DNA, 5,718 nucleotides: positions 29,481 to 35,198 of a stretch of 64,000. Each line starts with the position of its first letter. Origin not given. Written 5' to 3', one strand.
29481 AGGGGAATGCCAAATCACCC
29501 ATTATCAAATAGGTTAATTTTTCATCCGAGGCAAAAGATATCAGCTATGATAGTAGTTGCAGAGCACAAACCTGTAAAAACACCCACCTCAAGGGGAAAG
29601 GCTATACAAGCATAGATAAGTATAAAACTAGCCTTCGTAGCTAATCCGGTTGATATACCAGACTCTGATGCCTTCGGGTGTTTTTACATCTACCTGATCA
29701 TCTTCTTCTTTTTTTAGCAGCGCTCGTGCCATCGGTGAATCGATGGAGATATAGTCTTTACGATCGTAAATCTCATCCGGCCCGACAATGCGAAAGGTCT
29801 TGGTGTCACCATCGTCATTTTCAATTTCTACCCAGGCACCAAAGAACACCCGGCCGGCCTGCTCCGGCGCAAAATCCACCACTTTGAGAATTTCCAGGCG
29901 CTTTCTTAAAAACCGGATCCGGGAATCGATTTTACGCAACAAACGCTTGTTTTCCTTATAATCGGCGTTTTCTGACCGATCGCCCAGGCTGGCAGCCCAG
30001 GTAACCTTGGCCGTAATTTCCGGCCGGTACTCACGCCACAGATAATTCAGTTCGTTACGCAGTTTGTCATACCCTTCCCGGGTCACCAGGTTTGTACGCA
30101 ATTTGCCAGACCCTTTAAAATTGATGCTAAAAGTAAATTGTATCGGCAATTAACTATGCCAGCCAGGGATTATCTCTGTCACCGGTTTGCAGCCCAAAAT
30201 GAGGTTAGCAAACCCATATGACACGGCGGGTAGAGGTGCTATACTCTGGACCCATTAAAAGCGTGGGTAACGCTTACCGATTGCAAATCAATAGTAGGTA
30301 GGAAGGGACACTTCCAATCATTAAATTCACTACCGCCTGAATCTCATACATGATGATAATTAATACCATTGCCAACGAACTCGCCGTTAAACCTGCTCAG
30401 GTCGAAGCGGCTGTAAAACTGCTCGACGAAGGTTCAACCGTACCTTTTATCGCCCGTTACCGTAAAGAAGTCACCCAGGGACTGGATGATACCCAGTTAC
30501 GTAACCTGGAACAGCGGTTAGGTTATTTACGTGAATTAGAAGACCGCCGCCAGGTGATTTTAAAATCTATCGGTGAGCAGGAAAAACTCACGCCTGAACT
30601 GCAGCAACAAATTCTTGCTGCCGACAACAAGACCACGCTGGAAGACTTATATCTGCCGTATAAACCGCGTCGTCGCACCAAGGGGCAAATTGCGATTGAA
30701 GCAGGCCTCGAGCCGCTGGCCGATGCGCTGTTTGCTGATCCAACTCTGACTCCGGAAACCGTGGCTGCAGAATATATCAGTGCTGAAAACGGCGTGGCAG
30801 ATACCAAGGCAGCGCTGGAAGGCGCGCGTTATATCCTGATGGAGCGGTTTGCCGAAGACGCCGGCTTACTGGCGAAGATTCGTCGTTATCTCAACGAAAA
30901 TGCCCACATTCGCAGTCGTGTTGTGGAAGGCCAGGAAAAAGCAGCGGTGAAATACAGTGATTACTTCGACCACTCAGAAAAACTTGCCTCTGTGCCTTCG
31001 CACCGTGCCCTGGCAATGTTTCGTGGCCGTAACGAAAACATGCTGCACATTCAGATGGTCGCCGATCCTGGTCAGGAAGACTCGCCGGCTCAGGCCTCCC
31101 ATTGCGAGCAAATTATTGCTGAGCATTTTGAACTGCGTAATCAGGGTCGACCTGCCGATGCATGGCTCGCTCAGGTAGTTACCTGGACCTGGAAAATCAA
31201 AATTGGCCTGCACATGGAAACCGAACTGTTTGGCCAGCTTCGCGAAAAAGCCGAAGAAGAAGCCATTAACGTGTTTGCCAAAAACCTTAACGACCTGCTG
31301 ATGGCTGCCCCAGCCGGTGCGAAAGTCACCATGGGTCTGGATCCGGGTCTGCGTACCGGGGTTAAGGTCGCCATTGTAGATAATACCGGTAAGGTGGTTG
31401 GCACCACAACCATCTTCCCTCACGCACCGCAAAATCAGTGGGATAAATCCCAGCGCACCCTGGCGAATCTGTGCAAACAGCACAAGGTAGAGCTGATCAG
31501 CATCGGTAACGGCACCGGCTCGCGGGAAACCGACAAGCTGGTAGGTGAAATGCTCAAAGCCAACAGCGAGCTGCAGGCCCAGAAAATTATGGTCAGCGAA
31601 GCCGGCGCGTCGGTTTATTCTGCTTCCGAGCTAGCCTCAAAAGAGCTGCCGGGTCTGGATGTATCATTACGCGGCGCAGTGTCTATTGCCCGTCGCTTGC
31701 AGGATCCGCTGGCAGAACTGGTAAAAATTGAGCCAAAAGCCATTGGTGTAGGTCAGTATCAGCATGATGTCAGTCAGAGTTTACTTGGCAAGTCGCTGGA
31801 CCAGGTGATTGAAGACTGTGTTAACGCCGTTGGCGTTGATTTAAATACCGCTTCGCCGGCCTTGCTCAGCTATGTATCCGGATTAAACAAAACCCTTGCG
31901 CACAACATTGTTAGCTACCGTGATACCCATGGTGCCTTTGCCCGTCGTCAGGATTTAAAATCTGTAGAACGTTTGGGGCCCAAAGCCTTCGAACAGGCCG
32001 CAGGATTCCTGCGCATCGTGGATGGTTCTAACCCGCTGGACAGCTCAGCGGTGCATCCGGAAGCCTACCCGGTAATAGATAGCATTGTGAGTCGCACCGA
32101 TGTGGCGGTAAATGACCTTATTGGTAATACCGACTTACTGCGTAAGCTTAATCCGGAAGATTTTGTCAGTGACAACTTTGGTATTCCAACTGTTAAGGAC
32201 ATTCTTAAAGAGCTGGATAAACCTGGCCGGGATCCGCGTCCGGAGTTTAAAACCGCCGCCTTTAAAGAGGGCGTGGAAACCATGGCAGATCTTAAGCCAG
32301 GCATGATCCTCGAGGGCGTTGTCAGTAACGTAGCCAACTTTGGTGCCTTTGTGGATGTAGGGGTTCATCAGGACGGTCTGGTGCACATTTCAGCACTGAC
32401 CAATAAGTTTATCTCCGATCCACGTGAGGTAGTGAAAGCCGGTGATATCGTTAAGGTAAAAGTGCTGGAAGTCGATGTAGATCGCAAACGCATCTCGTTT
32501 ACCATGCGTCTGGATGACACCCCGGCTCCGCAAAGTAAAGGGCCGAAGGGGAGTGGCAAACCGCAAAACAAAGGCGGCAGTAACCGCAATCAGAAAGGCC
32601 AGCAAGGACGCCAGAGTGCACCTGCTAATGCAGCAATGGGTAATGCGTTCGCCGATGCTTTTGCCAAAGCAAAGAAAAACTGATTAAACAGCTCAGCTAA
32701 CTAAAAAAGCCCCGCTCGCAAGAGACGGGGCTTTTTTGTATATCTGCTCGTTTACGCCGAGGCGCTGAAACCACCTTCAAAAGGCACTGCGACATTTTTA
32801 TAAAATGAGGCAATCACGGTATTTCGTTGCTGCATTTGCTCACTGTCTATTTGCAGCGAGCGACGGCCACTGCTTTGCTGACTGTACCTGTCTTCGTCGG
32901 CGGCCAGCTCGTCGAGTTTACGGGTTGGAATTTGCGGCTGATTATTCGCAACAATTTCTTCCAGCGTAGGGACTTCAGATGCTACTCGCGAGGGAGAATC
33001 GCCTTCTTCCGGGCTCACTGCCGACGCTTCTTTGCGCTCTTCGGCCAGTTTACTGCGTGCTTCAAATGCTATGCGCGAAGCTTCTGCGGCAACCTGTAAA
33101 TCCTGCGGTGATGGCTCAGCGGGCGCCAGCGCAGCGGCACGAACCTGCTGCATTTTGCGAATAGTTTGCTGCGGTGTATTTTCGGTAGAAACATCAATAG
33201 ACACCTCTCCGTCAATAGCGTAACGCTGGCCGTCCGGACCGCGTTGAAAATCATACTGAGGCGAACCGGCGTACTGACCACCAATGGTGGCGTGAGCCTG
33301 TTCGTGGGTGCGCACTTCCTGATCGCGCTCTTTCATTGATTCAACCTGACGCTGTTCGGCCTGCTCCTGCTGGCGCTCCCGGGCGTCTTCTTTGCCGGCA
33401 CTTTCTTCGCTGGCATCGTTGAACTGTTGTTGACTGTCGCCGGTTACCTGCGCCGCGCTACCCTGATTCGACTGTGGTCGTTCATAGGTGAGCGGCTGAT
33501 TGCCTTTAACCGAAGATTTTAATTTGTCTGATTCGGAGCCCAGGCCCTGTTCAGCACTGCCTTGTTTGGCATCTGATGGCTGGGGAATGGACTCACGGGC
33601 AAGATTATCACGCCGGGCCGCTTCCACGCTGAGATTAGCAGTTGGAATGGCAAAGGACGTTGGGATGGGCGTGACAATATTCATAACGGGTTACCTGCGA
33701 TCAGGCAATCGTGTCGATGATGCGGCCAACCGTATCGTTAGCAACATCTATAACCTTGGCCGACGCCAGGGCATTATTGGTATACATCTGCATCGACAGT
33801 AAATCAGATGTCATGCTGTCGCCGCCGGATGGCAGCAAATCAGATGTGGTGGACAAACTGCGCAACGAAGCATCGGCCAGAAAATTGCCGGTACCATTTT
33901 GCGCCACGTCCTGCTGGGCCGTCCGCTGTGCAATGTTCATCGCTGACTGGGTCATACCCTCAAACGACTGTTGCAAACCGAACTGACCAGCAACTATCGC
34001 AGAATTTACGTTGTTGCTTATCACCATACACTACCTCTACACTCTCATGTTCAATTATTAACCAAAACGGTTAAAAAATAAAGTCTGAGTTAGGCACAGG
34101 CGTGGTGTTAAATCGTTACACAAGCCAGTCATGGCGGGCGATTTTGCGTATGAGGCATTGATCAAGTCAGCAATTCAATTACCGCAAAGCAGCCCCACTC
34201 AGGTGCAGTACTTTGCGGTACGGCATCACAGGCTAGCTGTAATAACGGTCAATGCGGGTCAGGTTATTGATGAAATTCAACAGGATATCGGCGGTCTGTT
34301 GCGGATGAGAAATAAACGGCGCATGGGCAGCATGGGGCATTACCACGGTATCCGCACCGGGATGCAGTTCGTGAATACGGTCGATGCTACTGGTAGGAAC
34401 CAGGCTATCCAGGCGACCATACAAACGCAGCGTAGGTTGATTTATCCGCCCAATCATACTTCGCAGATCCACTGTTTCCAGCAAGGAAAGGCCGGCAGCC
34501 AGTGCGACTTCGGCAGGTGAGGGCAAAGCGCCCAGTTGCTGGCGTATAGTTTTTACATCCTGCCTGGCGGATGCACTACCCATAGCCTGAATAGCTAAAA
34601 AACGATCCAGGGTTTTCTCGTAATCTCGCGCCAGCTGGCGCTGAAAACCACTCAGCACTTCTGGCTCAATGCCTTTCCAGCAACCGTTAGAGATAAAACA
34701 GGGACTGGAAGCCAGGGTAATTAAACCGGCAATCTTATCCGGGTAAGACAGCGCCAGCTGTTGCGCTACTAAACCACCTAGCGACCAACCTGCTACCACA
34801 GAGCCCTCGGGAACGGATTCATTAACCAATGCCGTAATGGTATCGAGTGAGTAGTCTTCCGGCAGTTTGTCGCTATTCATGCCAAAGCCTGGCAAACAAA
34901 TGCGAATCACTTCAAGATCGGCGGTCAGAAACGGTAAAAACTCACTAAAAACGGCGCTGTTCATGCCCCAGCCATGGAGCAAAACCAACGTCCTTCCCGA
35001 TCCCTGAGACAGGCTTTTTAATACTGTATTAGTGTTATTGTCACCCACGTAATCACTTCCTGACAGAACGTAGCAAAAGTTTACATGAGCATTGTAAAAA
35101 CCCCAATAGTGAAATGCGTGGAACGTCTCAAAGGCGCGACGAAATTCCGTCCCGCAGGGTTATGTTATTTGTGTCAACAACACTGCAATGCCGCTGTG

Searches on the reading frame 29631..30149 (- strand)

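Call 45: search_protein_families(library=pfam, proteins=[window:29631-30149:-], max_evalue=0.001)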
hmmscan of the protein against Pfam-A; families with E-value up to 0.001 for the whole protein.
window:29631-30149:- (173 aa): 2 families
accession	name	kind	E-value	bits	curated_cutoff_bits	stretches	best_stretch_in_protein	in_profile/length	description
PF01272.25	GreA_GreB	-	1e-24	86.7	26.9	1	97-171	2-77/77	Transcription elongation factor, GreA/GreB, C-term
PF03449.20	GreA_GreB_N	-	4.6e-24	84.9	24.5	1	21-90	2-71/71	Transcription elongation factor, N-terminal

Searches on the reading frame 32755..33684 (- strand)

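Call 45: search_protein_families(library=pfam, proteins=[window:32755-33684:-], max_evalue=0.001)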
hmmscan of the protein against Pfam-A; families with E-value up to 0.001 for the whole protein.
window:32755-33684:- (310 aa): 1 family
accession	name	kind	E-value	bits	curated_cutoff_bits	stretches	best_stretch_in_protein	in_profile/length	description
PF12118.13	SprA-related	-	1.1e-41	143.7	27.3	1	38-220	116-296/335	SprA-related family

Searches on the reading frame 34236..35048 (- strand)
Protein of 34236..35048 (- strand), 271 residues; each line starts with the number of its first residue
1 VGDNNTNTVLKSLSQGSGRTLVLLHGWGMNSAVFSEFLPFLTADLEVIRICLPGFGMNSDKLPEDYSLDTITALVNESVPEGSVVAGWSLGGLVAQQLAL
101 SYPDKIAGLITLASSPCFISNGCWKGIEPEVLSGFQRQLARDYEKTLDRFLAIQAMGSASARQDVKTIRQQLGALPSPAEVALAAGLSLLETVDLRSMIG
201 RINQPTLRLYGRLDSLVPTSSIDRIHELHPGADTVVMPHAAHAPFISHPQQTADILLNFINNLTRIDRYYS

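Call 45: search_protein_families(library=pfam, proteins=[window:34236-35048:-], max_evalue=0.001)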
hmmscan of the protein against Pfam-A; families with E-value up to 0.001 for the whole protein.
window:34236-35048:- (271 aa): 6 families
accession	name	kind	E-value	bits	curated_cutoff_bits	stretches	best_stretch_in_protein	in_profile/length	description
PF00561.26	Abhydrolase_1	-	4.6e-26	92.4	25.8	1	20-249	2-245/245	alpha/beta hydrolase fold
PF12697.13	Abhydrolase_6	-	3.9e-21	77.1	26.3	1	21-254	1-216/217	Alpha/beta hydrolase family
PF12146.15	Hydrolase_4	-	8.8e-08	32.2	27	1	20-243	6-233/239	Serine aminopeptidase, S33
PF00975.26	Thioesterase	-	1.1e-06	29.5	26.4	1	20-104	2-89/226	Thioesterase domain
PF12695.13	Abhydrolase_5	-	6.7e-06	26.4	27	0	81-116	57-91/164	Alpha/beta hydrolase family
PF02230.22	Abhydrolase_2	-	0.00021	21.6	23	0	69-113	92-137/217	Phospholipase/Carboxylesterase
